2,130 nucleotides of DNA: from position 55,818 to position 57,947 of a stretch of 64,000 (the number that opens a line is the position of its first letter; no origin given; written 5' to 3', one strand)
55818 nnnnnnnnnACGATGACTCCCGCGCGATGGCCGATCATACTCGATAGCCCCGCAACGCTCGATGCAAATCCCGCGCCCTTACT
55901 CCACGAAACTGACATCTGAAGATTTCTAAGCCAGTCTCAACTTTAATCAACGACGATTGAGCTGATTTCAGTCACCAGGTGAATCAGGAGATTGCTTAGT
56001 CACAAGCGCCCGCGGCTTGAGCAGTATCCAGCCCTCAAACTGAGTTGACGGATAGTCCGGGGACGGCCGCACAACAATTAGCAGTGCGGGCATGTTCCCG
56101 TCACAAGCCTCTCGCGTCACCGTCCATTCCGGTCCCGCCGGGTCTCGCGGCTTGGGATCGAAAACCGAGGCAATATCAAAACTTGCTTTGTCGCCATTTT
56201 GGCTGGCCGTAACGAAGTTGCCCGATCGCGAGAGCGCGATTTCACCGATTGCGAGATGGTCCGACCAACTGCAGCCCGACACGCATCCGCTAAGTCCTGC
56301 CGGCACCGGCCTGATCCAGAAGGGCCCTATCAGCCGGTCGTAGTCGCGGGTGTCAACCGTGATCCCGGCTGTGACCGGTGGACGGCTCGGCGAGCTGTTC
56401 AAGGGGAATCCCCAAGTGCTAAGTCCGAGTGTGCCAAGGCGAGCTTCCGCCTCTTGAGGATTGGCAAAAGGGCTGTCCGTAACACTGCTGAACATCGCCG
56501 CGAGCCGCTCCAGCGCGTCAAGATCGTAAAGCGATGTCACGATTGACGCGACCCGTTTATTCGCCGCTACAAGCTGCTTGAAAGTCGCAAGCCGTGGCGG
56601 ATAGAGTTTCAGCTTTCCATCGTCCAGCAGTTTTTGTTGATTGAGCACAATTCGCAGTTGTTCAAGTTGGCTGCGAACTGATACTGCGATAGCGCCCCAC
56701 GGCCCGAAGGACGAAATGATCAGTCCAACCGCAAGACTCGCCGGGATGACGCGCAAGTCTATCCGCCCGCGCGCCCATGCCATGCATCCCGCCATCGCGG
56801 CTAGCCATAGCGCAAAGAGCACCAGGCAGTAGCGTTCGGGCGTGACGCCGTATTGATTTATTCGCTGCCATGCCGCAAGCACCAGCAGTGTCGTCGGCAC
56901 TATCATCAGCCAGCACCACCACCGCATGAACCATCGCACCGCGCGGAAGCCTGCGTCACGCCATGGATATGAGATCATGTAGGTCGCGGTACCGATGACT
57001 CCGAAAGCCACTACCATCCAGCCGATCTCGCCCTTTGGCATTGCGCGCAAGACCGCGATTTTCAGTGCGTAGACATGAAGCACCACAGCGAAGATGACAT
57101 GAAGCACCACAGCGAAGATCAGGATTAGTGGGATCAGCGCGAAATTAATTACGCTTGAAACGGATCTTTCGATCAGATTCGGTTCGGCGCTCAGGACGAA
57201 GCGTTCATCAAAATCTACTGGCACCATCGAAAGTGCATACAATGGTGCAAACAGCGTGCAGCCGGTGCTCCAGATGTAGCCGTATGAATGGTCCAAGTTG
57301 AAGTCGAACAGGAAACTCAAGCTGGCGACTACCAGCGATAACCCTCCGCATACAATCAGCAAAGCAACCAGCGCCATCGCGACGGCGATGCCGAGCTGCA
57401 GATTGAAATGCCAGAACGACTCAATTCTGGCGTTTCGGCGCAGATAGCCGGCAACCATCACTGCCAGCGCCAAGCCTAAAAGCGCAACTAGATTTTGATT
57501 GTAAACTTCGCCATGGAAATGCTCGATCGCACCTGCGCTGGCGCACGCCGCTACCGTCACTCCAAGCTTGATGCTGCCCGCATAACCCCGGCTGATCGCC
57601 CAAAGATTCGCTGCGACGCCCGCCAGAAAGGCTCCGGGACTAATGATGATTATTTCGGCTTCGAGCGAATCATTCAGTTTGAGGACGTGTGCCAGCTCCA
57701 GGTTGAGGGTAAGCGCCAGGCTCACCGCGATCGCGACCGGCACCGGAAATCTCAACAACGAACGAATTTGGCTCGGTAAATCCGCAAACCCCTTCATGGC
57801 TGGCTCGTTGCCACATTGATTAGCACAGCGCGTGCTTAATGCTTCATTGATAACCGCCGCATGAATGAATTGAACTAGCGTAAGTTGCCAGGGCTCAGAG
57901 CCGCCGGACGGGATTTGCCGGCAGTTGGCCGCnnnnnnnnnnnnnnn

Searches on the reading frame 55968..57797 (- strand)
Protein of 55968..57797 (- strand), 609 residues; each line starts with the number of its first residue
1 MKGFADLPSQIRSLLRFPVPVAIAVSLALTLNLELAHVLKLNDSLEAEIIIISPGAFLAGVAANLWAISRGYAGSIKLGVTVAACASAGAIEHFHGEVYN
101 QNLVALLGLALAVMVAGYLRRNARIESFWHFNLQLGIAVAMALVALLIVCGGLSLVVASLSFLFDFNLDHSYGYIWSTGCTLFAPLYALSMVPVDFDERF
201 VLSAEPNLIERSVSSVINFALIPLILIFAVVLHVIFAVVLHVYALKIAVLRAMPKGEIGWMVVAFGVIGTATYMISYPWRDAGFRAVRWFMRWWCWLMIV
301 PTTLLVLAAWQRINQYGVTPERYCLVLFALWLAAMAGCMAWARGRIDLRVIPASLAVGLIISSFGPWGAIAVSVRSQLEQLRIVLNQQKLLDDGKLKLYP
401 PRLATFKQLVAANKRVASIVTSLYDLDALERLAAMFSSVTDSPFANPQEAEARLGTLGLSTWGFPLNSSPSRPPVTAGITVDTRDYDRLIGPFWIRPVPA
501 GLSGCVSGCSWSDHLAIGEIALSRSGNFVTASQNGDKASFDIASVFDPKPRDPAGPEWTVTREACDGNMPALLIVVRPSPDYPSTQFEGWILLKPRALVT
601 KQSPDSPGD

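Call 80: search_protein_families(library=pfam, proteins=[window:55968-57797:-], max_evalue=0.00001)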
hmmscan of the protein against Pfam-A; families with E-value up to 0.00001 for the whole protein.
window:55968-57797:- (609 aa): 1 family
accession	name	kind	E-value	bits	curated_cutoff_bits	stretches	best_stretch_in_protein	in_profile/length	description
PF13687.11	DUF4153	-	6.5e-13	49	27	1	61-375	29-344/373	Domain of unknown function (DUF4153)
